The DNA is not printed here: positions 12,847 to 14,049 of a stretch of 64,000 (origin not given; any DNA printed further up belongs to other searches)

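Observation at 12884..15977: AT-rich 3.1-kb island encoding four consecutive double-zinc-ribbon membrane proteins with different output domains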

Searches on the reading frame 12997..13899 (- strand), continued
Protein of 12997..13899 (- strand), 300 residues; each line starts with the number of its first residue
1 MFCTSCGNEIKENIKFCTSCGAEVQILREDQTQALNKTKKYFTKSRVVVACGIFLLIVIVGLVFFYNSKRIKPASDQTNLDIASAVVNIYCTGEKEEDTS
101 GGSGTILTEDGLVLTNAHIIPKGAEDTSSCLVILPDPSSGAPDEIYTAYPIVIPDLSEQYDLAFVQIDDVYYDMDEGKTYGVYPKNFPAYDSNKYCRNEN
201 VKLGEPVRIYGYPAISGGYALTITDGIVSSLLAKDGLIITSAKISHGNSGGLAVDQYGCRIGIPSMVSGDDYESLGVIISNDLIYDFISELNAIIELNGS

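Call 76: fold_search(model_id=the predicted structure, library=pdb)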
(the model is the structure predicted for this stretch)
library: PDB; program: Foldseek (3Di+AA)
matches with E <= 10: 1298; with E <= 0.001: 452
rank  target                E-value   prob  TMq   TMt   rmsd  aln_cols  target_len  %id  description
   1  2qf0_F                2.7e-14  1.00  0.53  0.74   3.9       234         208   26  Structure of the delta PDZ truncation of the DegS protease (released 2007-12-11)
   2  2qf0_C                3.6e-14  1.00  0.53  0.75   3.8       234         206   26  Structure of the delta PDZ truncation of the DegS protease (released 2007-12-11)
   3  2qf0_A                4.0e-14  1.00  0.54  0.77   3.6       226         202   27  Structure of the delta PDZ truncation of the DegS protease (released 2007-12-11)
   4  2qf3_C                5.4e-14  1.00  0.54  0.81   3.2       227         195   26  Structure of the delta PDZ truncation of the DegS protease (released 2007-12-11)
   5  2qf0_B                6.0e-14  1.00  0.52  0.72   4.1       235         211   27  Structure of the delta PDZ truncation of the DegS protease (released 2007-12-11)
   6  3lgv_C                9.4e-14  1.00  0.53  0.75   3.8       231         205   25  H198P mutant of the DegS-deltaPDZ protease (released 2010-08-25)
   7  2rce_B                9.4e-14  1.00  0.53  0.72   4.1       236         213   25  DFP modified DegS delta PDZ (released 2007-12-11)
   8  3lgv_H                1.0e-13  1.00  0.53  0.78   3.6       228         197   26  H198P mutant of the DegS-deltaPDZ protease (released 2010-08-25)
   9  2rce_F                1.2e-13  1.00  0.54  0.75   3.6       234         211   25  DFP modified DegS delta PDZ (released 2007-12-11)
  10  2rce_D                1.2e-13  1.00  0.54  0.75   3.8       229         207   25  DFP modified DegS delta PDZ (released 2007-12-11)
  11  2r3u_C                1.3e-13  1.00  0.54  0.83   3.2       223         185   27  Crystal structure of the PDZ deletion mutant of DegS (released 2007-11-27)
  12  3gcn_A                1.3e-13  1.00  0.53  0.53   4.1       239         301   25  Crystal structure of DegS H198P/D320A mutant modified by DFP in complex with OMP peptide (YQF) (released 2009-03-31)
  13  2qf0_D                1.4e-13  1.00  0.55  0.79   3.3       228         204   26  Structure of the delta PDZ truncation of the DegS protease (released 2007-12-11)
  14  2rce_E                1.4e-13  1.00  0.53  0.77   4.1       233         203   26  DFP modified DegS delta PDZ (released 2007-12-11)
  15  3lgv_B                1.5e-13  1.00  0.53  0.75   3.8       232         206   26  H198P mutant of the DegS-deltaPDZ protease (released 2010-08-25)
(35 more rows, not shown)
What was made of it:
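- On HtrA/DegS (S1C) proteases: Foldseek hits DegS/HtrA1 at E 3e-14 (call 76). The best PDB matches are PDZ-deleted constructs (call 76).
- The best structural neighbours of g1 are DegS protease domains, and DegS is likewise anchored by an N-terminal TM helix (call 76).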

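Call 78: search_protein_families(library=phrogs, proteins=[L090:5529-6638:-, L090:5060-5401:-, L090:10948-11859:+, L090:11927-12772:+, L090:12782-13126:+, L086:9812-10537:+, L086:11417-11830:+, L086:14119-14739:+, L086:5122-5664:+, L086:11112-11414:+], max_evalue=0.001)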
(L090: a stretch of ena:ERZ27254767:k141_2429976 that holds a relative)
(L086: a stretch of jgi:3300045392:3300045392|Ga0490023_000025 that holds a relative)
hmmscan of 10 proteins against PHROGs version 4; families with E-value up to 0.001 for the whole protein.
L090:5529-6638:- (369 aa): 8 families
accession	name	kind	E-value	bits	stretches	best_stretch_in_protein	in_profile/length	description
phrog_3123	-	unknown function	2.9e-27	96.5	1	44-276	324-556/583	-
phrog_1284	-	unknown function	2.6e-15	57.6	1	48-244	22-227/306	-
phrog_6012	-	DNA, RNA and nucleotide metabolism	6.7e-14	52.9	1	37-276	123-364/447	DNA helicase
phrog_906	-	DNA, RNA and nucleotide metabolism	1.3e-13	51.6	1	36-210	507-676/872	DNA polymerase/primase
phrog_2850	-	unknown function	1.1e-08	35.4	1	47-205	144-306/465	-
phrog_2597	-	DNA, RNA and nucleotide metabolism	1.3e-08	34.9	1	53-211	359-519/747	DNA primase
phrog_6357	-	unknown function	2.5e-08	34.6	1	40-239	9-188/321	-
phrog_19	-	DNA, RNA and nucleotide metabolism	3.2e-06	27.3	1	63-274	355-585/621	DnaB-like replicative helicase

L090:5060-5401:- (113 aa): 0 families

L090:10948-11859:+ (303 aa): 0 families

L090:11927-12772:+ (281 aa): 0 families

L090:12782-13126:+ (114 aa): 0 families

L086:9812-10537:+ (241 aa): 0 families

L086:11417-11830:+ (137 aa): 5 families
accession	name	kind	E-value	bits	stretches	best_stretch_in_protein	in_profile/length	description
phrog_678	-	DNA, RNA and nucleotide metabolism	4.7e-11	43.8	1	24-111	32-127/346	replication initiation O-like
phrog_18020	-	DNA, RNA and nucleotide metabolism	1.8e-08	35.5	1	30-119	21-106/248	replication initiation O-like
phrog_277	-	DNA, RNA and nucleotide metabolism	1.5e-05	25.4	1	36-99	43-99/318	replication initiation O-like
phrog_21732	-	unknown function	0.00016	22.1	1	32-107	17-85/360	-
phrog_2365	-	DNA, RNA and nucleotide metabolism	0.00029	21.9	1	38-97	45-97/232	replication initiation O-like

L086:14119-14739:+ (206 aa): 0 families

L086:5122-5664:+ (180 aa): 4 families
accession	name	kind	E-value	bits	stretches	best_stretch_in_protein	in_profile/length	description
phrog_1224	-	head and packaging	4.7e-08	33.7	1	55-112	10-66/438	endolysin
phrog_1493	-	lysis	2.8e-07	31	1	51-116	243-311/394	endolysin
phrog_2649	-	lysis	3.7e-07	31.2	1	48-114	176-239/261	endolysin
phrog_23452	-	unknown function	0.00064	20.9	0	75-119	86-130/135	-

L086:11112-11414:+ (100 aa): 0 families
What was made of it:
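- On Prophage / recognised virus: PHROGs found only replication-type and endolysin-domain hits in the elements (call 78).
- These elements carry helicase/primase-like and RepO-like genes (call 78). No capsid or packaging genes were detected (call 78).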
